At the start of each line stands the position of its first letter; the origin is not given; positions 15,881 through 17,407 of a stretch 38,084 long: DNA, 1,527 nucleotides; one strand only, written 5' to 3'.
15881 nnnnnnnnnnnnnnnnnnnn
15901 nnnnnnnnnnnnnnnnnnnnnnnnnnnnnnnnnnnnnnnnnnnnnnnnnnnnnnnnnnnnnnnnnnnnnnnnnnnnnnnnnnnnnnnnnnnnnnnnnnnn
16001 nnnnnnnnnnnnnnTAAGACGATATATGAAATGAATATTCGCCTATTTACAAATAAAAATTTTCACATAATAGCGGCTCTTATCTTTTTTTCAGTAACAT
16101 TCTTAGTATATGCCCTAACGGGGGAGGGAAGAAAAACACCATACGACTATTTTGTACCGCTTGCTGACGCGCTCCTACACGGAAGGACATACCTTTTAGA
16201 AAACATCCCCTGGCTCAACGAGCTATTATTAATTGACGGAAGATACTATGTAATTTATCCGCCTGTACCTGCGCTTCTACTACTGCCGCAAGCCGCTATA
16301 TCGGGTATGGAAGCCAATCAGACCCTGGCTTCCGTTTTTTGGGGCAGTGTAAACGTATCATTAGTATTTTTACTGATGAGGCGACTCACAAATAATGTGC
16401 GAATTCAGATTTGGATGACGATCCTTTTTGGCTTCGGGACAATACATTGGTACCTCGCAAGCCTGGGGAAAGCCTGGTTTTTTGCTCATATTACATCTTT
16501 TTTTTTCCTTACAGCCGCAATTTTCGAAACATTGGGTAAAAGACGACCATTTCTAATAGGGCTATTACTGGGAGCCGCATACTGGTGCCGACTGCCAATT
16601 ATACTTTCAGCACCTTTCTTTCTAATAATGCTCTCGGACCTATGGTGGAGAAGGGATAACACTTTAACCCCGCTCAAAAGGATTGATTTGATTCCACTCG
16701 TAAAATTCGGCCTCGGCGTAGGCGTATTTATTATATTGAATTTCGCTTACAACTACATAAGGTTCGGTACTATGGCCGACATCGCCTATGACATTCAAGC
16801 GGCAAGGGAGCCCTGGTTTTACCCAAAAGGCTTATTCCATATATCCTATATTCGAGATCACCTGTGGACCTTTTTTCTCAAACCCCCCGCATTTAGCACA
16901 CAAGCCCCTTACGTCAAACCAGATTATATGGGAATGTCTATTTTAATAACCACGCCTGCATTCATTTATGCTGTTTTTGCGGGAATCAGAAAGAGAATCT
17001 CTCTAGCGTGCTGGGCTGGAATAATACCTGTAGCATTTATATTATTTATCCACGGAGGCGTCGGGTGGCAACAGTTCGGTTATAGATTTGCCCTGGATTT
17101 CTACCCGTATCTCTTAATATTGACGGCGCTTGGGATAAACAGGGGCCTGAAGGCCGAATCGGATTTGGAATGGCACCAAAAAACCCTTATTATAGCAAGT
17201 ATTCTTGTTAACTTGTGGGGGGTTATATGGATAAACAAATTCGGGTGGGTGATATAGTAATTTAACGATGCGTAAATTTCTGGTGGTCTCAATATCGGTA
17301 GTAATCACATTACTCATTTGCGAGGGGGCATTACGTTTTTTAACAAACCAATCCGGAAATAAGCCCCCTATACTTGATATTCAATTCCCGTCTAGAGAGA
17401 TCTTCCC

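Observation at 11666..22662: Dense lipid-carrier-dependent glycosylation island: six GT-C enzymes, two polyprenyl-phosphate-sugar synthases, GtrA and an SGNH-like protein in 11 kb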

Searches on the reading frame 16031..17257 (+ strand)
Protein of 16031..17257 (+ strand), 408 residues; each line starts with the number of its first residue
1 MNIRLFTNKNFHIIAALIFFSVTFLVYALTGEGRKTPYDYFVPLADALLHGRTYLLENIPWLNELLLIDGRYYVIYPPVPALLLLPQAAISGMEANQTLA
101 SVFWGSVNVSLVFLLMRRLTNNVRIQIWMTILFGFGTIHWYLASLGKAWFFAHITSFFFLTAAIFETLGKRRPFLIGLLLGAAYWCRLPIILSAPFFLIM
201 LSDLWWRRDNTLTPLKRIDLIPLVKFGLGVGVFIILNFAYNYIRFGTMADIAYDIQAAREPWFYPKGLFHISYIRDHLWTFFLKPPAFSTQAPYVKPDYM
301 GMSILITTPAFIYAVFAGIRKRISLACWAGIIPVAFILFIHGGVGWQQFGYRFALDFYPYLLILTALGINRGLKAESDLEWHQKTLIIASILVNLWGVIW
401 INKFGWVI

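Call 4: search_protein_families(library=pfam, proteins=[window:16031-17257:+], max_evalue=0.01)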
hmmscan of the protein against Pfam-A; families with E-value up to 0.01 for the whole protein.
window:16031-17257:+ (408 aa): 0 families

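Call 7: search_protein_families(library=ncbifam, proteins=[window:16031-17257:+], max_evalue=0.01)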
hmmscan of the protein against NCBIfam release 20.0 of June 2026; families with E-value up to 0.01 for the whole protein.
window:16031-17257:+ (408 aa): 0 families

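Call 8: search_solved_structures(query=window:16031-17257:+, max_evalue=10)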
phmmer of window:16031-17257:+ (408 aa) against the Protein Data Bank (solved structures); distinct sequences matched with E-value up to 10: 0.

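Call 11: find_homologous_proteins(query=window:16031-17257:+, max_evalue=0.001)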
Query window:16031-17257:+ (408 aa): 542 proteins with E <= 0.001 among 8000 candidates; the best 120 are listed.
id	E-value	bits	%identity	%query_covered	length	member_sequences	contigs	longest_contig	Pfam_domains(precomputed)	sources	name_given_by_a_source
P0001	3.6e-273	924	100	100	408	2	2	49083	-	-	-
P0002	8.7e-221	751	81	98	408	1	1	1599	-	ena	-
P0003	1.7e-217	741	78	100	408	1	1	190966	-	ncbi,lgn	ncbi:MAG: hypothetical protein RIG61_03660 [Deltaproteobacteria bacterium]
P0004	2.1e-206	704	74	100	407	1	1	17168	-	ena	-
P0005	3.3e-197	674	68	100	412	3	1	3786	-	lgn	-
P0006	2.8e-189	648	68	100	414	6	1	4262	-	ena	-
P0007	6.3e-187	640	70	97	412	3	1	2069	-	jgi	jgi:hypothetical protein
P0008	1.1e-186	639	67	100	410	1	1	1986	-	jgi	-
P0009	2.9e-186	638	68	99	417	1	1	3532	-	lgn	-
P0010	2.2e-185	635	68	100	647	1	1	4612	PF10111.15,PF13641.13,PF00535.33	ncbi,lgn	-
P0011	7.6e-185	633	66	100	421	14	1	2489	-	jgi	-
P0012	1.3e-182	626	67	98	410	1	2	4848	-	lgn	-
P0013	9.8e-182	623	67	100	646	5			PF13641.13,PF00535.33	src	-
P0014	1.1e-181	623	67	100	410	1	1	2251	-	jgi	jgi:hypothetical protein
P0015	4.9e-181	621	66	98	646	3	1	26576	PF00535.33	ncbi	-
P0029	4.5e-175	601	64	99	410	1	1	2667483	-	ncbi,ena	-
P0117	3.2e-119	417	50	100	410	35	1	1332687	-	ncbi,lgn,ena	-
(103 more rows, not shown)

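Call 12: find_encoding_contigs(protein=P0001, flank=10000, max_places=4)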
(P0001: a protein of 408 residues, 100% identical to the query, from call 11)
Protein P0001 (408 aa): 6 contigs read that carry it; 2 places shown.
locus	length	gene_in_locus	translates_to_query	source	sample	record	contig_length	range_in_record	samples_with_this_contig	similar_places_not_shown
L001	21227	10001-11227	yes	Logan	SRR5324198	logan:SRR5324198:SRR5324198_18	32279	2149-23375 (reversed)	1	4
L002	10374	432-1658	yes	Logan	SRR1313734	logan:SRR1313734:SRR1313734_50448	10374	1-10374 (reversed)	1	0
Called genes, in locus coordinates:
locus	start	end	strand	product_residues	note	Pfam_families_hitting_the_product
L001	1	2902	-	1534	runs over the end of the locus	PF00310:GATase_2, PF04898:Glu_syn_central, PF01645:Glu_synthase, PF01493:GXGXG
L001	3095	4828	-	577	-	PF00795:CN_hydrolase, PF02540:NAD_synthase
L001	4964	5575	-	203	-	PF02517:Rce1-like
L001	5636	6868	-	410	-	-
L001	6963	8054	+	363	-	PF04188:Mannosyl_trans2, PF13231:PMT_2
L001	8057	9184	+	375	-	PF04188:Mannosyl_trans2, PF13231:PMT_2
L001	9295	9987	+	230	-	PF00535:Glycos_transf_2, PF13641:Glyco_tranf_2_3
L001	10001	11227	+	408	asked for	-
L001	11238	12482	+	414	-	-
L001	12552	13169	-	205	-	PF04138:GtrA_DPMS_TM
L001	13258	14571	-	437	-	PF02366:PMT, PF13231:PMT_2, PF16192:PMT_4TMC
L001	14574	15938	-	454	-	-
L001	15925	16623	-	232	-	PF00535:Glycos_transf_2, PF10111:Glyco_tranf_2_2, PF13641:Glyco_tranf_2_3 (weak)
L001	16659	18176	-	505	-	PF01839:FG-GAP (faint), PF13517:FG-GAP_3, PF07593:UnbV_ASPIC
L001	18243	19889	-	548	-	PF07992:Pyr_redox_2 (faint), PF00732:GMC_oxred_N, PF05199:GMC_oxred_C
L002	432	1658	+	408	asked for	-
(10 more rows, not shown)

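Call 13: find_encoding_contigs(protein=P0003, flank=10000, max_places=3)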
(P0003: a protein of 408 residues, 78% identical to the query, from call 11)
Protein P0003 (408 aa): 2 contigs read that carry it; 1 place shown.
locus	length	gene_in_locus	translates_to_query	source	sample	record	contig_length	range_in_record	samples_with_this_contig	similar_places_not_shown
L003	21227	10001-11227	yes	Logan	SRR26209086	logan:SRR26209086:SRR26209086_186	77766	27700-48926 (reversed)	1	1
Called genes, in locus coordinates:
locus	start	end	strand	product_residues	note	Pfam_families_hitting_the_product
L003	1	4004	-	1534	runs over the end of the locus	PF00310:GATase_2, PF04898:Glu_syn_central, PF01645:Glu_synthase, PF01493:GXGXG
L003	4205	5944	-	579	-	PF00795:CN_hydrolase, PF02540:NAD_synthase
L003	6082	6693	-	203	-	PF02517:Rce1-like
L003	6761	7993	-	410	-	-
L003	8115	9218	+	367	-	PF13231:PMT_2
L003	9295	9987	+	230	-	PF00535:Glycos_transf_2, PF13641:Glyco_tranf_2_3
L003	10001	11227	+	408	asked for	-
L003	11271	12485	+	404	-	-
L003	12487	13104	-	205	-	PF04138:GtrA_DPMS_TM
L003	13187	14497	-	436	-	PF02366:PMT, PF13231:PMT_2, PF16192:PMT_4TMC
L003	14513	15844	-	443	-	-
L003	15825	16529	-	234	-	PF00535:Glycos_transf_2, PF10111:Glyco_tranf_2_2, PF13641:Glyco_tranf_2_3 (faint)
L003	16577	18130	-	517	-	PF01839:FG-GAP (faint), PF13517:FG-GAP_3, PF07593:UnbV_ASPIC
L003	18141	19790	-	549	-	PF07992:Pyr_redox_2 (faint), PF00732:GMC_oxred_N, PF05199:GMC_oxred_C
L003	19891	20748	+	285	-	PF13145:Rotamase_2 (weak)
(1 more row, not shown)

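Call 14: find_encoding_contigs(protein=P0029, flank=10000, max_places=2)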
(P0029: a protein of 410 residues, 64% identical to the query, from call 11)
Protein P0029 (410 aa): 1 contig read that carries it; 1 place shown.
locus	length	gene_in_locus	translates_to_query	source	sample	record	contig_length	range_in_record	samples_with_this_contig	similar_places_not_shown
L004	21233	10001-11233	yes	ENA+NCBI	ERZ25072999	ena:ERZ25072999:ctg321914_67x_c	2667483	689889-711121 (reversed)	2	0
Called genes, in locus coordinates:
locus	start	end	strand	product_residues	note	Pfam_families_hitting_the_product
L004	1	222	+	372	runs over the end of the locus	PF22025:ThiI_fer, PF02926:THUMP, PF02568:ThiI, PF06508:QueC (faint)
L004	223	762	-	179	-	PF13618:Gluconate_2-dh3 (weak)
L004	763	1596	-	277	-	PF13145:Rotamase_2 (weak)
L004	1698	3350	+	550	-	PF07992:Pyr_redox_2 (faint), PF00732:GMC_oxred_N, PF05199:GMC_oxred_C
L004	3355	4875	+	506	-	PF13517:FG-GAP_3, PF01839:FG-GAP (weak), PF13517:FG-GAP_3, PF07593:UnbV_ASPIC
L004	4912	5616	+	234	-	PF00535:Glycos_transf_2, PF10111:Glyco_tranf_2_2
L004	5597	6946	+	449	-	-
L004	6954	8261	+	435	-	PF02366:PMT, PF13231:PMT_2, PF16192:PMT_4TMC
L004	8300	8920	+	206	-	PF04138:GtrA_DPMS_TM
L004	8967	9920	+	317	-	PF00535:Glycos_transf_2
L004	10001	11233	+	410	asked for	-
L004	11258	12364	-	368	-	PF13231:PMT_2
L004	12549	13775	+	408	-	-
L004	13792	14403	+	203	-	PF02517:Rce1-like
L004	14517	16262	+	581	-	PF00795:CN_hydrolase, PF02540:NAD_synthase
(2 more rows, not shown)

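Call 15: find_encoding_contigs(protein=P0117, flank=10000, max_places=2)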
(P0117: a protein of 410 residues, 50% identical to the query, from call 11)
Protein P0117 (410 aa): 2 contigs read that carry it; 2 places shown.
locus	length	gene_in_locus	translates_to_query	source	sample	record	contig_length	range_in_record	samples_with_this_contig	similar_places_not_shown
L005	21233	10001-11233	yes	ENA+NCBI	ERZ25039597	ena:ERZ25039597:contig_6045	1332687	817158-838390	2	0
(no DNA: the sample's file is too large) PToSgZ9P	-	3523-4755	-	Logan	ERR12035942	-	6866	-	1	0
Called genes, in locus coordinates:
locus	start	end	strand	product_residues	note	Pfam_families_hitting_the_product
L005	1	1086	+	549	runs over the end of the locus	PF07992:Pyr_redox_2 (faint), PF00732:GMC_oxred_N, PF05199:GMC_oxred_C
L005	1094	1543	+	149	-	PF01839:FG-GAP (faint), PF13517:FG-GAP_3 (weak)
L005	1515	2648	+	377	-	PF13517:FG-GAP_3, PF01839:FG-GAP (weak), PF13517:FG-GAP_3, PF07593:UnbV_ASPIC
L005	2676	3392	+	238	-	PF13641:Glyco_tranf_2_3 (weak), PF00535:Glycos_transf_2, PF10111:Glyco_tranf_2_2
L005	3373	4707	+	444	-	-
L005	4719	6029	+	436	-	PF02366:PMT, PF13231:PMT_2, PF16192:PMT_4TMC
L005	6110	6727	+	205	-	PF04138:GtrA_DPMS_TM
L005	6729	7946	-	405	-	-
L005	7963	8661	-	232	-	PF00535:Glycos_transf_2, PF13641:Glyco_tranf_2_3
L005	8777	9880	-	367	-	PF04188:Mannosyl_trans2, PF13231:PMT_2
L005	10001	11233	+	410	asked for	-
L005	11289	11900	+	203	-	PF02517:Rce1-like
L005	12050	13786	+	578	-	PF00795:CN_hydrolase, PF02540:NAD_synthase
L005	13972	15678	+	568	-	PF00310:GATase_2, PF04898:Glu_syn_central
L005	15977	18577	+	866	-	PF04898:Glu_syn_central, PF01645:Glu_synthase, PF01493:GXGXG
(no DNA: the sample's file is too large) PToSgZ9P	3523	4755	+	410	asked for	-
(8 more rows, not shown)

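Call 16: find_encoding_contigs(protein=P0015, flank=10000, max_places=2)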
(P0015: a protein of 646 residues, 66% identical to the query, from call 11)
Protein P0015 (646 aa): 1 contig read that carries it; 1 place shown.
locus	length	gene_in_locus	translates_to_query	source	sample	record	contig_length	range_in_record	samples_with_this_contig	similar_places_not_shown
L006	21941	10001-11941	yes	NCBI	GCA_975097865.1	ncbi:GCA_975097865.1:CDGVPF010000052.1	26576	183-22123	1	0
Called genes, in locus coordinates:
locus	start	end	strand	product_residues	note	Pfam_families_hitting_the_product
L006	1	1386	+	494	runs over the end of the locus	PF14691:Fer4_20, PF00070:Pyr_redox, PF00890:FAD_binding_2 (faint), PF01266:DAO (weak), PF07992:Pyr_redox_2, PF12831:FAD_oxidored (weak), PF01593:Amino_oxidase (weak), PF13450:NAD_binding_8, +2 more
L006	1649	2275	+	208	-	-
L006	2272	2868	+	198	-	-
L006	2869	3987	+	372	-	PF00753:Lactamase_B (weak)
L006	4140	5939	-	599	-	PF00795:CN_hydrolase, PF02540:NAD_synthase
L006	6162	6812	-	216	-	PF02517:Rce1-like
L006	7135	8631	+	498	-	-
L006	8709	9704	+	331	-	PF00535:Glycos_transf_2, PF13641:Glyco_tranf_2_3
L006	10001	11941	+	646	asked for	PF00535:Glycos_transf_2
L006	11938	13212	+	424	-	-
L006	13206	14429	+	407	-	-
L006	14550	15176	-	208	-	PF04138:GtrA_DPMS_TM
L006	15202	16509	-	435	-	PF02366:PMT, PF13231:PMT_2, PF16192:PMT_4TMC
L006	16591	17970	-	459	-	-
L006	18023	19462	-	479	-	-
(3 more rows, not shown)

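Call 21: search_solved_structures(query=A1, max_evalue=10)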
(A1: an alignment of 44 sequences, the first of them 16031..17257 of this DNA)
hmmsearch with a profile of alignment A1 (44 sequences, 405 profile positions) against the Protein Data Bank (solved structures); distinct sequences matched with E-value up to 10: 1.
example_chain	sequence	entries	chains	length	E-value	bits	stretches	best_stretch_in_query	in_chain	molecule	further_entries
6uio_A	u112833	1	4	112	1.8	10.5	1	22-62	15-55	Cystatin-8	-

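Call 30: predict_structure(alignment_id=A1)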
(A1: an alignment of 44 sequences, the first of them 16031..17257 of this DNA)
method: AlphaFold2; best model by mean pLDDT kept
length: 408 residues; sequences in the alignment: 44
mean_pLDDT: 90.6   pTM: 0.91
mean pLDDT of the five models: 90.6, 89.3, 87.4, 85.5, 85.4
residues with pLDDT >= 90: 282; 70-90: 104; 50-70: 18; < 50: 4
segments of 3 or more residues with pLDDT < 50: none
pLDDT, mean of each block of 10 residues (from residue 1): 55 94 95 76 95 90 85 92 94 90 97 96 95 95 90 97 98 98 95 98 93 92 98 96 91 84 87 94 92 84 92 90 96 96 74 92 96 81 97 91 70
secondary structure, 60 per line:
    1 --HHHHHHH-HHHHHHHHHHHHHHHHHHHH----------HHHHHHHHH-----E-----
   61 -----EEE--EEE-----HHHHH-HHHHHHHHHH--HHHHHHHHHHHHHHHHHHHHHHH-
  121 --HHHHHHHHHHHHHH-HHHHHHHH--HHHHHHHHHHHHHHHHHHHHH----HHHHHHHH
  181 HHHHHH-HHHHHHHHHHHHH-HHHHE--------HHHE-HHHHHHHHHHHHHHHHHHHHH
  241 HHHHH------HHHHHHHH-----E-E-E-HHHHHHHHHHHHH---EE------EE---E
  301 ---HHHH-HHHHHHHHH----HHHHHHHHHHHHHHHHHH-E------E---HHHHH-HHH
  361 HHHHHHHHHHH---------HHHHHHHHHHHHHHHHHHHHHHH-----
elements in order: H3-9 H11-30 H41-49 E66-68 E71-73 H79-83 H85-94 H97-119 H123-136 H138-145 H148-168 H173-186 H188-200 H202-205 H220-245 H252-259 H271-283 H304-307 H309-317 H322-339 H352-356 H358-371 H381-403

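Call 32: fold_search(model_id=the predicted structure, library=pdb)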
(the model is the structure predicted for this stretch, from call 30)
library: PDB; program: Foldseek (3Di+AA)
matches with E <= 10: 240; with E <= 0.001: 5
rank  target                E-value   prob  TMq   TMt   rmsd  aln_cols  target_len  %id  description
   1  7e9s_A                3.5e-05  1.00  0.47  0.25  15.4       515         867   13  Archaeal oligosaccharyltransferase AglB from Archaeoglobus fulgidus in complex with an inhibitory peptide and a dolich (released 2021-09-08)
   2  5f15                  4.1e-05  1.00  0.49  0.38   8.0       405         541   13  Crystal Structure of ArnT from Cupriavidus metallidurans bound to Undecaprenyl phosphate (released 2016-02-17)
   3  9s6t_A                8.5e-05  1.00  0.53  0.46   7.3       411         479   12  Ternary cryo-EM structure of chicken ALG12 with Dol25-PP-GlcNAc2Man7, Dol25-P-Man, and Fab (released 2026-03-18)
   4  3wak                  1.5e-04  1.00  0.51  0.27  12.5       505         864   14  Crystal structure of the Archaeoglobus fulgidus oligosaccharyltransferase (O29867_ARCFU) in the apo form (released 2013-10-30)
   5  5ezm                  4.4e-04  1.00  0.46  0.37   8.4       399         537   13  Crystal Structure of ArnT from Cupriavidus metallidurans in the apo state (released 2016-02-17)
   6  3waj                  1.5e-03  1.00  0.45  0.26  16.4       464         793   12  Crystal structure of the Archaeoglobus fulgidus oligosaccharyltransferase (O29867_ARCFU) complex with Zn and sulfate (released 2013-10-30)
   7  9i5k_A                1.7e-03  1.00  0.58  0.49   7.6       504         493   12  Structure of the Chaetomium thermophilum Pmt4 homodimer (C2 symmetry) (released 2025-12-24)
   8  9s6s_A                2.8e-03  1.00  0.49  0.39   7.9       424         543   12  Ternary cryo-EM structure of human ALG9 with Dol25-PP-GlcNAc2Man6, Dol25-P-Man and Fab (released 2026-03-18)
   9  9ub7_B                2.9e-03  1.00  0.44  0.45  14.6       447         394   12  Structure of glycosylphosphatidylinositol transamidase,state 1 (released 2026-04-08)
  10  9s6u_A                4.8e-03  1.00  0.48  0.38   7.7       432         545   13  Ternary cryo-EM structure of human ALG9 with Dol25-PP-GlcNAc2Man8, Dol25-P-Man and Fab (released 2026-03-18)
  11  7zli_A                1.5e-02  0.98  0.37  0.26  11.2       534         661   11  Cryo-EM structure of C-mannosyltransferase CeDPY19, in complex with Dol25-P-Man and bound to CMT2-Fab and anti-Fab nan (released 2023-01-11)
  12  9s6r_A                1.6e-02  0.99  0.43  0.44  11.8       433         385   13  Ternary cryo-EM structure of yeast ALG3 with Dol25-PP-GlcNAc2Man5, Dol25-P-Man, and Fab (released 2026-03-18)
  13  7zlh_A                1.7e-02  0.99  0.42  0.29  13.0       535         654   13  Cryo-EM structure of C-mannosyltransferase CeDPY19, in apo state, bound to CMT2-Fab and anti-Fab nanobody (released 2023-01-11)
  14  6ftg_5                1.8e-02  1.00  0.48  0.33  13.2       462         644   12  Subtomogram average of OST-containing ribosome-translocon complexes from canine rough microsomal membranes (released 2018-03-21)
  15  7bvf_B                2.5e-02  1.00  0.51  0.23   6.0       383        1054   14  Cryo-EM structure of Mycobacterium tuberculosis arabinosyltransferase EmbA-EmbB-AcpM2 in complex with ethambutol (released 2020-04-29)
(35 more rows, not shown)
